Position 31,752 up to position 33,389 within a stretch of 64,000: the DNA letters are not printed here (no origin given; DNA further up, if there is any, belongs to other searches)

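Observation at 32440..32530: In-frame fusion of cytoplasmic Maf with a signal-anchored M48 metallopeptidase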

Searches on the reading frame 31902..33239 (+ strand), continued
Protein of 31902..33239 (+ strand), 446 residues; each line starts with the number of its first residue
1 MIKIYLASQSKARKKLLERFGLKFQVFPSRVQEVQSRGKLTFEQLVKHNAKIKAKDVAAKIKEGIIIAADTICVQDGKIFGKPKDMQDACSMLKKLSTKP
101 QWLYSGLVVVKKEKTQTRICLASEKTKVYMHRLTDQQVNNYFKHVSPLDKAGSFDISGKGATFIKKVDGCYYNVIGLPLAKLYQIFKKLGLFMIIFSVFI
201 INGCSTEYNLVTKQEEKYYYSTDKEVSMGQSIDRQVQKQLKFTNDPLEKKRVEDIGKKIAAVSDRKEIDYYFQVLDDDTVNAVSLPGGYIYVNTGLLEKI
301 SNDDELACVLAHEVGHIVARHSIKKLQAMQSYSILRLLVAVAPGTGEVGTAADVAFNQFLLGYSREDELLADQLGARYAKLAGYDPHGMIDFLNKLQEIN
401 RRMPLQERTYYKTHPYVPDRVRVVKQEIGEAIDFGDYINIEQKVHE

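Call 59: find_homologous_proteins(query=P0220, max_evalue=0.00001)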
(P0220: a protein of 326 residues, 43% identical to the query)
Query P0220 (326 aa): 7990 proteins with E <= 0.00001 among 8000 candidates; the best 120 are listed.
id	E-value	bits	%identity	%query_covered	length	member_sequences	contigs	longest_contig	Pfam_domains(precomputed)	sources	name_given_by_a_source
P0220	7.1e-220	747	100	100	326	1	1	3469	PF02643.21,PF02545.20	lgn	-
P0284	3.5e-122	426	57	99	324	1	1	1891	PF02643.21,PF02545.20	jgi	jgi:septum formation protein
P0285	2.3e-114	400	54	100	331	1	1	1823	PF02643.21,PF02545.20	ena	-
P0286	1.4e-103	364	52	100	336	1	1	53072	PF02643.21,PF02545.20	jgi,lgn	-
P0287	6.8e-101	356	52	100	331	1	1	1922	PF02643.21,PF02545.20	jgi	jgi:septum formation protein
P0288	1.5e-100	355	53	100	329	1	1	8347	PF02643.21,PF02545.20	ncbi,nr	ncbi:MAG: septum formation protein Maf [Candidatus Omnitrophica bacterium]|nr:septum formation prote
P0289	2.0e-100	354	52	100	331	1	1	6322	PF02643.21,PF02545.20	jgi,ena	-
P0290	3.4e-100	353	51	100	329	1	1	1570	PF02643.21,PF02545.20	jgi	jgi:septum formation protein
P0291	5.4e-100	353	52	100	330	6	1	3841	PF02643.21,PF02545.20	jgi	-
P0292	1.6e-98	348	52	100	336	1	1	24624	PF02643.21,PF02545.20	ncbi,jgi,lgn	-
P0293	2.7e-98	347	51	100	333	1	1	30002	PF02643.21,PF02545.20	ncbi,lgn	-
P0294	4.5e-97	343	52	100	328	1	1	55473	PF02643.21,PF02545.20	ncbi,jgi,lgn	-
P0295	6.5e-97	343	50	100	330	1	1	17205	PF02643.21,PF02545.20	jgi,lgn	-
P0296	2.5e-96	341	51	99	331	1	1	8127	PF02643.21,PF02545.20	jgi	-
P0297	5.7e-96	339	50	100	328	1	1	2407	PF02643.21,PF02545.20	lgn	-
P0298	8.4e-96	339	51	100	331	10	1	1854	PF02643.21,PF02545.20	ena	-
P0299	1.0e-95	339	48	100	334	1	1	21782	PF02643.21,PF02545.20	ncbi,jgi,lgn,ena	-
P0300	6.6e-93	329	50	100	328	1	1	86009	PF02643.21,PF02545.20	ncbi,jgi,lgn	-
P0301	8.8e-81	290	66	62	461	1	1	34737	PF01435.25,PF02545.20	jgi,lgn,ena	-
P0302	2.2e-80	288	65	62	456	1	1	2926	PF01435.25,PF02545.20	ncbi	-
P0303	5.1e-80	287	66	62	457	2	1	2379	PF01435.25,PF02545.20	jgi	jgi:septum formation protein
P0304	1.2e-79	286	67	62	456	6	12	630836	PF01435.25,PF02545.20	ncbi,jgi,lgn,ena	jgi:septum formation protein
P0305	1.4e-79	286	64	62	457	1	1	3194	PF01435.25,PF02545.20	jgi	jgi:septum formation protein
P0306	1.6e-79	285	65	62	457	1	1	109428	PF01435.25,PF02545.20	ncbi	-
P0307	2.1e-79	285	65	62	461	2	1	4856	PF01435.25,PF02545.20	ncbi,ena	-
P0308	3.6e-79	284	65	62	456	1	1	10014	PF01435.25,PF02545.20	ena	-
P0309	5.4e-79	284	66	62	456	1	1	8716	PF01435.25,PF02545.20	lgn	-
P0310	5.7e-79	284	65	62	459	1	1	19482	PF01435.25,PF02545.20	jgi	jgi:septum formation protein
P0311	9.6e-79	283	63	62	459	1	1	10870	PF01435.25,PF02545.20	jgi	jgi:septum formation protein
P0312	1.0e-78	283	64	62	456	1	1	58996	PF01435.25,PF02545.20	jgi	jgi:septum formation protein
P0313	1.0e-78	283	64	62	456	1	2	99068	PF01435.25,PF02545.20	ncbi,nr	ncbi:MAG: septum formation protein Maf [Candidatus Omnitrophica bacterium]|nr:septum formation prote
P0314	4.6e-78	281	53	83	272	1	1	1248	PF02643.21,PF02545.20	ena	-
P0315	4.8e-78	281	65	62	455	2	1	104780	PF01435.25,PF02545.20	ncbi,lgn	-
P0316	5.6e-78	280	63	62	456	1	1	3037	PF01435.25,PF02545.20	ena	-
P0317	6.7e-78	280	65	62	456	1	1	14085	PF01435.25,PF02545.20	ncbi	ncbi:MAG: Maf family nucleotide pyrophosphatase [Candidatus Omnitrophota bacterium]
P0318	1.0e-77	279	63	62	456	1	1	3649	PF01435.25,PF02545.20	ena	-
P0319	1.3e-77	279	64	62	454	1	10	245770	PF01435.25,PF02545.20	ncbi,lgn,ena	-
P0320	1.9e-77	279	64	62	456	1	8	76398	PF01435.25,PF02545.20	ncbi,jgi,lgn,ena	jgi:septum formation protein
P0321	2.3e-77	278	67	58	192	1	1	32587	PF02545.20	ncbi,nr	ncbi:MAG: septum formation protein Maf [Candidatus Omnitrophica bacterium]|nr:septum formation prote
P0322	2.7e-77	278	67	58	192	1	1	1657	PF02545.20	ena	-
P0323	2.8e-77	278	63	62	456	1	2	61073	PF01435.25,PF02545.20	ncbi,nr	ncbi:MAG: septum formation protein Maf [Candidatus Omnitrophica bacterium]|nr:septum formation prote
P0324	4.1e-77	278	63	62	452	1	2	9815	PF01435.25,PF02545.20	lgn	-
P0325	6.7e-77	277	64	62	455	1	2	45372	PF01435.25,PF02545.20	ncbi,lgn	-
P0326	1.7e-76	275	65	58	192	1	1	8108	PF02545.20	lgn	-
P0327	4.3e-76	274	63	62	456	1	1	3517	PF01435.25,PF02545.20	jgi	jgi:septum formation protein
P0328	5.5e-76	274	63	63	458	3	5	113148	PF01435.25,PF02545.20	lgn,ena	-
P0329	9.5e-76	273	62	62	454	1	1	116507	PF01435.25,PF02545.20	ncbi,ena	ncbi:MAG: Maf family nucleotide pyrophosphatase [Candidatus Omnitrophota bacterium]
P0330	1.7e-75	272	62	62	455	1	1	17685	PF01435.25,PF02545.20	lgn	-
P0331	2.2e-75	272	64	58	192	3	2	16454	PF02545.20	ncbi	-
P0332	1.2e-74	269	62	62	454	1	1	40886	PF01435.25,PF02545.20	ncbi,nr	ncbi:MAG: septum formation protein Maf [Candidatus Omnitrophica bacterium]|nr:septum formation prote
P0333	3.4e-74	268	66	58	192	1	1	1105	PF02545.20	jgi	jgi:septum formation protein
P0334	4.0e-74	268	66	58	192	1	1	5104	PF02545.20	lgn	-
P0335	4.7e-74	267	66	58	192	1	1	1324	PF02545.20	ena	-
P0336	5.9e-74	267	65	58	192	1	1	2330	PF02545.20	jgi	jgi:septum formation protein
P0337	1.2e-73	266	65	58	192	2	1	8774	PF02545.20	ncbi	-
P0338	3.1e-73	265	63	58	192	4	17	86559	PF02545.20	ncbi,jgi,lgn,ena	-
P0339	3.9e-73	264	62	62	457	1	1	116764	PF01435.25,PF02545.20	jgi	jgi:septum formation protein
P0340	4.0e-73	264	62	59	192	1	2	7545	PF02545.20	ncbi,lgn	ncbi:MAG: Maf family protein [Candidatus Omnitrophota bacterium]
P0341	6.0e-73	264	63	58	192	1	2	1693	PF02545.20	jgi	jgi:septum formation protein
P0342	6.2e-73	264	65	58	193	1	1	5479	PF02545.20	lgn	-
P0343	9.0e-73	263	65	58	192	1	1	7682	PF02545.20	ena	-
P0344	1.8e-72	262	61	62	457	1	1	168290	PF01435.25,PF02545.20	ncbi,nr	ncbi:MAG: septum formation protein Maf [Candidatus Omnitrophica bacterium]|nr:septum formation prote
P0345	2.2e-72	262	66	58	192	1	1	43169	PF02545.20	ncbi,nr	ncbi:MAG: septum formation protein Maf [Candidatus Omnitrophica bacterium]|nr:septum formation prote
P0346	2.9e-72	262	64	58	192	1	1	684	PF02545.20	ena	-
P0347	4.3e-72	261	64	59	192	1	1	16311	PF02545.20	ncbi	-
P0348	4.6e-72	261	64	58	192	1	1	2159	PF02545.20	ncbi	-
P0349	4.9e-72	261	62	62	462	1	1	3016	PF01435.25,PF02545.20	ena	-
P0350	8.0e-72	260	63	57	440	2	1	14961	PF01435.25,PF02545.20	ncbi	-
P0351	9.0e-72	260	62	58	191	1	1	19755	PF02545.20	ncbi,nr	ncbi:MAG: septum formation protein Maf [Candidatus Omnitrophica bacterium]|nr:septum formation prote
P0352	9.4e-72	260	62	59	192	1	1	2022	PF02545.20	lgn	-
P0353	1.8e-70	256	62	59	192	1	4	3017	PF02545.20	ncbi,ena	-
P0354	4.0e-70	255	61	58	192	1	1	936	PF02545.20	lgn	-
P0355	9.4e-70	253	61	59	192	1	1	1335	PF02545.20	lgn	-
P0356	1.3e-69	253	62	59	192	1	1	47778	PF02545.20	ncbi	-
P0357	1.9e-69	252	61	58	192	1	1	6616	PF02545.20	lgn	-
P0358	2.2e-69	252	60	59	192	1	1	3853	PF02545.20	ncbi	-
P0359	2.7e-69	252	59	59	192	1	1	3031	PF02545.20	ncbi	-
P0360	1.1e-68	250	64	57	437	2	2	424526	PF01435.25,PF02545.20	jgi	jgi:septum formation protein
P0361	1.3e-68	250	58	62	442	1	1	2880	PF01435.25,PF02545.20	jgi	-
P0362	1.6e-68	249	63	58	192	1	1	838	PF02545.20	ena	-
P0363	1.7e-68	249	63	59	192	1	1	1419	PF02545.20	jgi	jgi:septum formation protein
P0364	3.5e-68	248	60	57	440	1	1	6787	PF01435.25,PF02545.20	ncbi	-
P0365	6.5e-68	247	61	59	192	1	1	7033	PF02545.20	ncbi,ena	-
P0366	7.5e-68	247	61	59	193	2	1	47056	PF02545.20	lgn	-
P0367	8.5e-68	247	58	62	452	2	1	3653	PF01435.25,PF02545.20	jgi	jgi:septum formation protein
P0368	9.3e-68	247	64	59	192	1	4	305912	PF02545.20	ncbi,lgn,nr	ncbi:MAG: septum formation protein Maf [Candidatus Omnitrophica bacterium]|nr:septum formation prote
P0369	9.7e-68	247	61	59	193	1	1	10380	PF02545.20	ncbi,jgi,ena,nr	ncbi:MAG: septum formation protein Maf [Elusimicrobia bacterium]|nr:septum formation protein Maf [El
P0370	1.0e-67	247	59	59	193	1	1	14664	PF02545.20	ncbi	-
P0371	1.1e-67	247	60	59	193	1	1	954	PF02545.20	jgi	jgi:septum formation protein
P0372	2.0e-67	246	61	62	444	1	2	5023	PF01435.25,PF02545.20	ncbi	-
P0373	2.8e-67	245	61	59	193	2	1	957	PF02545.20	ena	-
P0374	2.9e-67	245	57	62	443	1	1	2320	PF01435.25,PF02545.20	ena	-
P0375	3.5e-67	245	60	59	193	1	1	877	PF02545.20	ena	-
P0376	4.0e-67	245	61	58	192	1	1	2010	PF02545.20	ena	-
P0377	8.2e-67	244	62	59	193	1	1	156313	PF02545.20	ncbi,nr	ncbi:MAG: septum formation protein Maf [Candidatus Omnitrophica bacterium]|nr:septum formation prote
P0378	8.8e-67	244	57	62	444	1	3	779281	PF01435.25,PF02545.20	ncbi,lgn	-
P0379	1.1e-66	243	61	58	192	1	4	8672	PF02545.20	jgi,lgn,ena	-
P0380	1.6e-66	243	61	58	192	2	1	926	PF02545.20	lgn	-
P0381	1.7e-66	243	60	59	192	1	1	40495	PF02545.20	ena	-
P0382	3.4e-66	242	61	59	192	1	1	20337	PF02545.20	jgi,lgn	-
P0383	3.8e-66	242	60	59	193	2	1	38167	PF02545.20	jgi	jgi:septum formation protein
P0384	5.9e-66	241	60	59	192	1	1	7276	PF02545.20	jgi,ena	-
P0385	7.1e-66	241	61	59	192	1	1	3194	PF02545.20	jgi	jgi:septum formation protein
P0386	7.3e-66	241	59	58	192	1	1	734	PF02545.20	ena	-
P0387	7.5e-66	241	61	58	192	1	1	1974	PF02545.20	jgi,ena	-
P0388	7.7e-66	240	61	59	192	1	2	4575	PF02545.20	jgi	jgi:septum formation protein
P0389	9.1e-66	240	58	62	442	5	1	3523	PF01435.25,PF02545.20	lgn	-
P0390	9.3e-66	240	60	59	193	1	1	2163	PF02545.20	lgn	-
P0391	1.1e-65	240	61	58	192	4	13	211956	PF02545.20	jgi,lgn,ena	-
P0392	1.1e-65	240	61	58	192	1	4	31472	PF02545.20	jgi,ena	-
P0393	1.2e-65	240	61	59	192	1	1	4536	PF02545.20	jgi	-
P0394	1.3e-65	240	59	59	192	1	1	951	PF02545.20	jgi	jgi:septum formation protein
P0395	1.5e-65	239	50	74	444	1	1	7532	PF01435.25,PF02545.20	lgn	-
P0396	1.7e-65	239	55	62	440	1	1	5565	PF01435.25,PF02545.20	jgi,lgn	-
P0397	1.8e-65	239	59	59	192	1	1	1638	PF02545.20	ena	-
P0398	1.8e-65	239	61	59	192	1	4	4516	PF02545.20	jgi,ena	-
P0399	1.9e-65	239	61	59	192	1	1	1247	PF02545.20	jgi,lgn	jgi:septum formation protein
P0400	2.0e-65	239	60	58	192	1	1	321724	PF02545.20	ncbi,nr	ncbi:MAG: septum formation protein Maf [Candidatus Omnitrophica bacterium]|nr:septum formation prote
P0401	2.1e-65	239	60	59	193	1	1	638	PF02545.20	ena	-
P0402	2.5e-65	239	60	59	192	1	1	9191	PF02545.20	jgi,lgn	-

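Call 61: find_encoding_contigs(protein=P0338, flank=4000, max_places=2)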
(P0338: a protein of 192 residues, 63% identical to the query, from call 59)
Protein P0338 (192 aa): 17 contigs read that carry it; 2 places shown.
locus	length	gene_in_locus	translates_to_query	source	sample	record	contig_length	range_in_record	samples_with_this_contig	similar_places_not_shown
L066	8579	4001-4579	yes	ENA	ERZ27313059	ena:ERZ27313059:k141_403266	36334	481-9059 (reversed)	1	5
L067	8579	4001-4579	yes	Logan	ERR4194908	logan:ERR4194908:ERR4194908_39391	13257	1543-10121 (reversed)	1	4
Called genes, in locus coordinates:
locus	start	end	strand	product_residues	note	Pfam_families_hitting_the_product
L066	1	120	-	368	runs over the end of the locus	PF03739:LptF_LptG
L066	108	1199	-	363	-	PF03739:LptF_LptG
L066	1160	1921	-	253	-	PF18912:DZR_2, PF14681:UPRTase (weak)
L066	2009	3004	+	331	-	-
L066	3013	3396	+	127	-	-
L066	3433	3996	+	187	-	PF00156:Pribosyltran (weak)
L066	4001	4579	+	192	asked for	PF02545:Maf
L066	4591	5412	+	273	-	PF01435:Peptidase_M48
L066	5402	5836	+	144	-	PF02643:DUF192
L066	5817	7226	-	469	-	PF00890:FAD_binding_2 (faint), PF07992:Pyr_redox_2, PF12831:FAD_oxidored (weak), PF00070:Pyr_redox, PF02852:Pyr_redox_dim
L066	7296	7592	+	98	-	-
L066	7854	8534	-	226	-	PF13428:TPR_14 (faint), PF14559:TPR_19 (faint)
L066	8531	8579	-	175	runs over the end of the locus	?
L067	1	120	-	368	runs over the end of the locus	PF03739:LptF_LptG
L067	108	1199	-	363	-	PF03739:LptF_LptG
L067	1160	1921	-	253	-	PF18912:DZR_2, PF14681:UPRTase (weak)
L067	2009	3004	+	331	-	-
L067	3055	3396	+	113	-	-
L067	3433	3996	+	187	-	PF00156:Pribosyltran (weak)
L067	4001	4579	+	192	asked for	PF02545:Maf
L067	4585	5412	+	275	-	PF01435:Peptidase_M48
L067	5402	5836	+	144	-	PF02643:DUF192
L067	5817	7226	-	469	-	PF00890:FAD_binding_2 (faint), PF07992:Pyr_redox_2, PF12831:FAD_oxidored (weak), PF00070:Pyr_redox, PF02852:Pyr_redox_dim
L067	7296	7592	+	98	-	-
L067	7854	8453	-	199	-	PF14559:TPR_19 (faint), PF13428:TPR_14 (faint)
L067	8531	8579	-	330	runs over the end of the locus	PF13421:Band_7_1, PF01145:Band_7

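Call 62: find_encoding_contigs(protein=P0321, flank=4000, max_places=2)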
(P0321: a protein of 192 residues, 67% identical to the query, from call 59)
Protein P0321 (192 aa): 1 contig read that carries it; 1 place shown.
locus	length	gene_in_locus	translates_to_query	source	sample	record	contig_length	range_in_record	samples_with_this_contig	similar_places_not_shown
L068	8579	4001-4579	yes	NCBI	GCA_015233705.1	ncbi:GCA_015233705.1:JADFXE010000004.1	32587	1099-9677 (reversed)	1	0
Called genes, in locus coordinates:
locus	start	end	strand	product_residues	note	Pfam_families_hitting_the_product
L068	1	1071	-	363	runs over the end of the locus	PF03739:LptF_LptG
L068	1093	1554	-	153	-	PF00156:Pribosyltran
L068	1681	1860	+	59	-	-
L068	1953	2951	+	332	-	-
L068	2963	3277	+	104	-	-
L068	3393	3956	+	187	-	PF00156:Pribosyltran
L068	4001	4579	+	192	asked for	PF02545:Maf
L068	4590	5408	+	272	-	PF01435:Peptidase_M48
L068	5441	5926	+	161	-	PF02643:DUF192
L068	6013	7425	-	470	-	PF00890:FAD_binding_2 (faint), PF01134:GIDA (weak), PF01262:AlaDh_PNT_C (faint), PF07992:Pyr_redox_2, PF12831:FAD_oxidored (weak), PF13450:NAD_binding_8 (weak), PF00070:Pyr_redox, PF02852:Pyr_redox_dim, +3 more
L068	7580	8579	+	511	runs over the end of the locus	PF01040:UbiA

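Call 63: find_encoding_contigs(protein=P0300, flank=4000, max_places=2)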
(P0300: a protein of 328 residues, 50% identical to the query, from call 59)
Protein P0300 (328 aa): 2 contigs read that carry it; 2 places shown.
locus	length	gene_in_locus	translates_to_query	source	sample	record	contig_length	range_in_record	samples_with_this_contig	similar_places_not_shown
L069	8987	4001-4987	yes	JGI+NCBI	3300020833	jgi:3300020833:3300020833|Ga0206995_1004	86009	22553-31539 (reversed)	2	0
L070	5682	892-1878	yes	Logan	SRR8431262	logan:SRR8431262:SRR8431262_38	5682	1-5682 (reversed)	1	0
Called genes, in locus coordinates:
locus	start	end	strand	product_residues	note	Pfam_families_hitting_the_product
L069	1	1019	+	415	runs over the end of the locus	PF02899:Phage_int_SAM_1 (weak), PF00589:Phage_integrase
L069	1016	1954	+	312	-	PF00589:Phage_integrase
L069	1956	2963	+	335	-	PF02899:Phage_int_SAM_1 (weak), PF13495:Phage_int_SAM_4 (faint), PF00589:Phage_integrase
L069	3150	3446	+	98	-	-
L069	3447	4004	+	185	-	PF00156:Pribosyltran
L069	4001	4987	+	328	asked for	PF02545:Maf, PF02643:DUF192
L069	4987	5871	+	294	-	PF02518:HATPase_c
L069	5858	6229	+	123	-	PF00072:Response_reg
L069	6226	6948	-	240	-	PF13641:Glyco_tranf_2_3 (weak), PF00535:Glycos_transf_2, PF10111:Glyco_tranf_2_2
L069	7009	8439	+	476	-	PF13231:PMT_2 (weak)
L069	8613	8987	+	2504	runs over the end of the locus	-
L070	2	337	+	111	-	?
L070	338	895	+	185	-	PF00156:Pribosyltran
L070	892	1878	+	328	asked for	PF02545:Maf, PF02643:DUF192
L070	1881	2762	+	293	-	PF02518:HATPase_c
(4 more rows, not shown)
